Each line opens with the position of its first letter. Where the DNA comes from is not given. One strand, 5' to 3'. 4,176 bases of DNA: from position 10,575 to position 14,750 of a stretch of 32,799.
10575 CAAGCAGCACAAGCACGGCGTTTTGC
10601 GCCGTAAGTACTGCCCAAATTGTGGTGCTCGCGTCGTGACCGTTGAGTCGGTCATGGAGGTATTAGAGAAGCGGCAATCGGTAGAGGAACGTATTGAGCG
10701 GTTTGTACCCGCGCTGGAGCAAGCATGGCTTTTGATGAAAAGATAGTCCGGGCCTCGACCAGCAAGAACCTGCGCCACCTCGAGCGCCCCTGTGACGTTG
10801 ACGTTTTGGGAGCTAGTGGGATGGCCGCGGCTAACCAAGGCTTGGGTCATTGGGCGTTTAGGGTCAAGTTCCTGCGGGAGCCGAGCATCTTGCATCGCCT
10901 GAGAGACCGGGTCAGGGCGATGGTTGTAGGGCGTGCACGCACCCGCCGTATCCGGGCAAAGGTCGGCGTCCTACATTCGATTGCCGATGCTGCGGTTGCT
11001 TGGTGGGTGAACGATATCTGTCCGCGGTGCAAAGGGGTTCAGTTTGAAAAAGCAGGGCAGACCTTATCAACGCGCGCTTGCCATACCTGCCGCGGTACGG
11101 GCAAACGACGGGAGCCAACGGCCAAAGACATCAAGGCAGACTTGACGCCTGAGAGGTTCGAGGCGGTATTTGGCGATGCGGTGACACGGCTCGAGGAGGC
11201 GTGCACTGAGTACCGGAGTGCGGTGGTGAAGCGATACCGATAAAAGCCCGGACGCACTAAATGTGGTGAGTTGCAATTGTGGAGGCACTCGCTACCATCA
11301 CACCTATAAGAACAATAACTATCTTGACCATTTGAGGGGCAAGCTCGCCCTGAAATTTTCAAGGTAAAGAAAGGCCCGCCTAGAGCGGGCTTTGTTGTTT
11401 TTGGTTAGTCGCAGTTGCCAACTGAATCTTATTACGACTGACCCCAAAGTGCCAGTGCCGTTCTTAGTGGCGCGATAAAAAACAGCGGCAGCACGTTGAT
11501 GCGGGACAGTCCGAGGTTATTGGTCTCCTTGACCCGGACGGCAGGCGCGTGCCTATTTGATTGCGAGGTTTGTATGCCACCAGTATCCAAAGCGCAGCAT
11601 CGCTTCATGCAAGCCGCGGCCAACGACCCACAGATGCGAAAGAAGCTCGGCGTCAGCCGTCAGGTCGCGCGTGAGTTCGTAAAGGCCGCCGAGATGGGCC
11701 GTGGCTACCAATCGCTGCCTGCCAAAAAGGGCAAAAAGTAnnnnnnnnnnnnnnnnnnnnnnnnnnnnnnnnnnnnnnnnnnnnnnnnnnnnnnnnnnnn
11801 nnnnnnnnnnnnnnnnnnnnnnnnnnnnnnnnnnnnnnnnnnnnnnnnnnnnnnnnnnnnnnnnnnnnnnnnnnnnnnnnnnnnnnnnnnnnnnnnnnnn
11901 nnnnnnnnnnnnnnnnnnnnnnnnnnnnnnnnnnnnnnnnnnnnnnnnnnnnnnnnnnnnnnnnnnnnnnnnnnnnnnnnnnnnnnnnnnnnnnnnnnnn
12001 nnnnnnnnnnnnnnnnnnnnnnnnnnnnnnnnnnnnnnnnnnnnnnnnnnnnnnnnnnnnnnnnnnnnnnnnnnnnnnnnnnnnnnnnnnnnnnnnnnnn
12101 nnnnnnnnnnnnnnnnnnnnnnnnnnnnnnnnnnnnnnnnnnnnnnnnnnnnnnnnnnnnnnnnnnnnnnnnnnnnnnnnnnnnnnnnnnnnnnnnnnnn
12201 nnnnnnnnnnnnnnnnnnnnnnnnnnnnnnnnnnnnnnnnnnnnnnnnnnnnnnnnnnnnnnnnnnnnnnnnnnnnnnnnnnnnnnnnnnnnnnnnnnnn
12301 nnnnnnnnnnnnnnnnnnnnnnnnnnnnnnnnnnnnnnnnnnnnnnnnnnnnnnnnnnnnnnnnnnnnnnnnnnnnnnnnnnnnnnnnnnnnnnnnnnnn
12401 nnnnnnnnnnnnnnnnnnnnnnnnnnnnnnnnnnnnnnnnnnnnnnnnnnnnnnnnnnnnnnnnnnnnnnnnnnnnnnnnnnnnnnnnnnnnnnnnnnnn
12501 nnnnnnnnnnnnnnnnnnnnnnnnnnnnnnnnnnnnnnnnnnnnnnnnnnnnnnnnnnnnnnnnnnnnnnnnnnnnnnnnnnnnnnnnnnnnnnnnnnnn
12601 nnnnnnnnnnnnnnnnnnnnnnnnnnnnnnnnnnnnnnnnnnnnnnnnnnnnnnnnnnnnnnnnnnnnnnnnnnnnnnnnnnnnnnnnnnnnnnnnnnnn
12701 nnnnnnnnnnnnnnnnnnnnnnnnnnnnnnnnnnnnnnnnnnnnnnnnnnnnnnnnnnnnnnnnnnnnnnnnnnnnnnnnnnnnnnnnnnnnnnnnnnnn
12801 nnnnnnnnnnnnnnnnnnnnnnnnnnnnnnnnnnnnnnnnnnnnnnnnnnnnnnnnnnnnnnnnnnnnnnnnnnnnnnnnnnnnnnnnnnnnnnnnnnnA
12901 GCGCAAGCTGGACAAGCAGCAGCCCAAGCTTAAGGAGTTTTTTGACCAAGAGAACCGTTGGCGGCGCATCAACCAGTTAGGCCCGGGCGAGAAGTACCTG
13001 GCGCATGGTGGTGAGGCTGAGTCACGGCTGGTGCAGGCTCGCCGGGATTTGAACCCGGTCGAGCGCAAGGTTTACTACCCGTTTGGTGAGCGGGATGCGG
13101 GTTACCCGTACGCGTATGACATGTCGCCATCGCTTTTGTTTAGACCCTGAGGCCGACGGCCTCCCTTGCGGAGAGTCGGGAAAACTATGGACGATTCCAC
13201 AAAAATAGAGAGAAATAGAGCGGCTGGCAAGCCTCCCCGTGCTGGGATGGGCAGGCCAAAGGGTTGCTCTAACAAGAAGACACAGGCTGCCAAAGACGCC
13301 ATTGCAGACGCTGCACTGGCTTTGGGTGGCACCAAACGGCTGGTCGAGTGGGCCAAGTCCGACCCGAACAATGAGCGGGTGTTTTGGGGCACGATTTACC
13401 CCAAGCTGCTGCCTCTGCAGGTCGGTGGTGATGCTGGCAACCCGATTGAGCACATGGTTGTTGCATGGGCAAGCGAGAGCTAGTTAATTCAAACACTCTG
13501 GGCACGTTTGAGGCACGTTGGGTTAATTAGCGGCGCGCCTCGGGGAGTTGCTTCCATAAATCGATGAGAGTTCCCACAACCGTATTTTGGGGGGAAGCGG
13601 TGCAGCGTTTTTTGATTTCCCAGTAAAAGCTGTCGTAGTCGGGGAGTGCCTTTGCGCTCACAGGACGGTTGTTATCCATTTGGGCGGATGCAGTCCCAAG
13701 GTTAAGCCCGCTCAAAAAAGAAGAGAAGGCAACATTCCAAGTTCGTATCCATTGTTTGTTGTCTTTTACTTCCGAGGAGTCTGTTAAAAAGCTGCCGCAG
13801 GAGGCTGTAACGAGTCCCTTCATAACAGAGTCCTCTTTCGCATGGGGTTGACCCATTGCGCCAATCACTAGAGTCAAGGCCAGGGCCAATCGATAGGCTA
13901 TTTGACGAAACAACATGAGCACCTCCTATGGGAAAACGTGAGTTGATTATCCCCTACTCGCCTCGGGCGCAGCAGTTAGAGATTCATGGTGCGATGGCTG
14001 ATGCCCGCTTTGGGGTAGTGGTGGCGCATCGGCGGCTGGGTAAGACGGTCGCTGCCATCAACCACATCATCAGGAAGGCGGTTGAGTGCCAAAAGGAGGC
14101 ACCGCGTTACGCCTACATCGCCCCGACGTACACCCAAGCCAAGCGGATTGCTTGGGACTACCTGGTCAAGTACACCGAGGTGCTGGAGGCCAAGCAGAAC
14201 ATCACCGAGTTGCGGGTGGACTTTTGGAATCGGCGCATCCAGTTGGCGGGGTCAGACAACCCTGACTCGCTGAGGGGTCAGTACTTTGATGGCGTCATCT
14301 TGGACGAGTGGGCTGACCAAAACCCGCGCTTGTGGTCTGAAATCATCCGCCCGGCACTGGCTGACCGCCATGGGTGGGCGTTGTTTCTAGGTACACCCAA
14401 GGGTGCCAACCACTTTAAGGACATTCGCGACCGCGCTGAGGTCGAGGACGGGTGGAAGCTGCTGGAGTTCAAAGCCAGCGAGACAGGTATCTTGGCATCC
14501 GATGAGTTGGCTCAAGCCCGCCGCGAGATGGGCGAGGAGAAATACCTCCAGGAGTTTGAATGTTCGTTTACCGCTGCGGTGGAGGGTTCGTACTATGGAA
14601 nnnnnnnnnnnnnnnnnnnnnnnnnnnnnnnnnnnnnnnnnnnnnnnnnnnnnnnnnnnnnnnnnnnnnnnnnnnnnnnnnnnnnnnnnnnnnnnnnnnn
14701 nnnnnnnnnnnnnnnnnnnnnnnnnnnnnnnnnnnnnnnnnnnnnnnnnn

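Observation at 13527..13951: AT-richer, opposite-strand gene for an exported protein wedged between terS and terL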

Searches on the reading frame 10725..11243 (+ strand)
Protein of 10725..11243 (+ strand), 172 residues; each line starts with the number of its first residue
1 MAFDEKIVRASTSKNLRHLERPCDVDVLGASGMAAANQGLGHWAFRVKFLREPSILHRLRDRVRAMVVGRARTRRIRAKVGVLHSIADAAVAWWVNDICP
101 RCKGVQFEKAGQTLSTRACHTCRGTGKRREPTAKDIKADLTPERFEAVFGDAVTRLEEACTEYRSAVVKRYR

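Call 31: search_protein_families(library=phrogs, proteins=[window:10725-11243:+], max_evalue=0.001)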
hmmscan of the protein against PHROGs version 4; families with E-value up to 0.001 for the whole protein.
window:10725-11243:+ (172 aa): 1 family
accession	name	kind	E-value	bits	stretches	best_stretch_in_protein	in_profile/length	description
phrog_127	-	transcription regulation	0.00023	21.9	0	25-127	32-159/253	anti-termination protein Q-like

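Call 92: search_protein_families(library=pfam, proteins=[window:10725-11243:+], max_evalue=0.01)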
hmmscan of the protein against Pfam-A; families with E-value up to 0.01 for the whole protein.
window:10725-11243:+ (172 aa): 1 family
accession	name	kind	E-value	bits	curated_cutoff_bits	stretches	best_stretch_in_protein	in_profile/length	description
PF00684.25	DnaJ_CXXCXGXG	-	0.0058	17.3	32.7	0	99-130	1-29/65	DnaJ central domain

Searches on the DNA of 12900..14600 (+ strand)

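Call 6: search_dna_similar(query=window:12900-14600:+, collection=phages, mode=distant, max_rows=30)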
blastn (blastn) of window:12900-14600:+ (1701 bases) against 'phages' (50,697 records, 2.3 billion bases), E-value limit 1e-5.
No match.

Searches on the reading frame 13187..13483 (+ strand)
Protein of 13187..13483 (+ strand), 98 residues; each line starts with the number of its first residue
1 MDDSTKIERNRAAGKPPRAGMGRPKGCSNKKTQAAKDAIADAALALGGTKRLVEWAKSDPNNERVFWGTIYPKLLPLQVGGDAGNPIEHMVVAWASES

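Call 4: search_protein_families(library=pfam, proteins=[window:13187-13483:+], max_evalue=0.1)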
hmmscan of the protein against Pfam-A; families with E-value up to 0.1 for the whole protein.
window:13187-13483:+ (98 aa): 0 families

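Call 5: search_protein_families(library=phrogs, proteins=[window:13187-13483:+], max_evalue=0.01)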
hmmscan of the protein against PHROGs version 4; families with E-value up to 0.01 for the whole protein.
window:13187-13483:+ (98 aa): 1 family
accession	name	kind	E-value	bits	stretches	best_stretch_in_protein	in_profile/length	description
phrog_11043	-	unknown function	1.8e-11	44.8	1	8-89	5-89/105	-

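Call 89: search_dna_similar(query=window:13187-13483:+, collection=phages, mode=protein, max_evalue=0.001, max_rows=25)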
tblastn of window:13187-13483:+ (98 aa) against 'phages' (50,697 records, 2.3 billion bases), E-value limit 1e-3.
Records with a match: 1; places in all: 1; records where one place covers at least 80% of the query: 0.
Best place of each record, by identity: <60% 1.
By first word of the organism name: Microcystis 1.
By host as written in the record: Microcystis aeruginosa 1.
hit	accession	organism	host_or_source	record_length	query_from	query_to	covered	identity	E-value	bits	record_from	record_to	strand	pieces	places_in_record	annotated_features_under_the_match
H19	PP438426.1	Microcystis phage Mae-JY35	Microcystis aeruginosa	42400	18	91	76%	59.5%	1e-13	70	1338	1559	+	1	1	hypothetical protein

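Call 90: search_solved_structures(query=window:13187-13483:+, max_evalue=10)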
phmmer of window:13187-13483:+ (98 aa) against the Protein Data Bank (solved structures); distinct sequences matched with E-value up to 10: 0.

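Call 91: get_annotated_region(hit=H19, flank=3000)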
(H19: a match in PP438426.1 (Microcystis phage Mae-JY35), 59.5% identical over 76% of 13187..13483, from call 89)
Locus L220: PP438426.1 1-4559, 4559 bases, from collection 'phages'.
description: Microcystis phage Mae-JY35, complete genome.
organism: Microcystis phage Mae-JY35 (NCBI taxid 3128143)
taxonomy: Viruses; Duplodnaviria; Heunggongvirae; Uroviricota; Caudoviricetes
host: Microcystis aeruginosa; source: China; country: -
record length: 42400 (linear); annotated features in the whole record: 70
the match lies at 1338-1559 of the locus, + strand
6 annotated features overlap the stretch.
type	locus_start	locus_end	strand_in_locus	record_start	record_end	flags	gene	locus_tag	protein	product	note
CDS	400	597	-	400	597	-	-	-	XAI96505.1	hypothetical protein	-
CDS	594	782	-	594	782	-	-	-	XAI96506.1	hypothetical protein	-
CDS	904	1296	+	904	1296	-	-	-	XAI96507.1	hypothetical protein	-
CDS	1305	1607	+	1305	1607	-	-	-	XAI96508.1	hypothetical protein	-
CDS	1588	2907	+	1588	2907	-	-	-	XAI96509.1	terminase large subunit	-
CDS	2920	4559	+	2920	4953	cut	-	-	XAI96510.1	portal protein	-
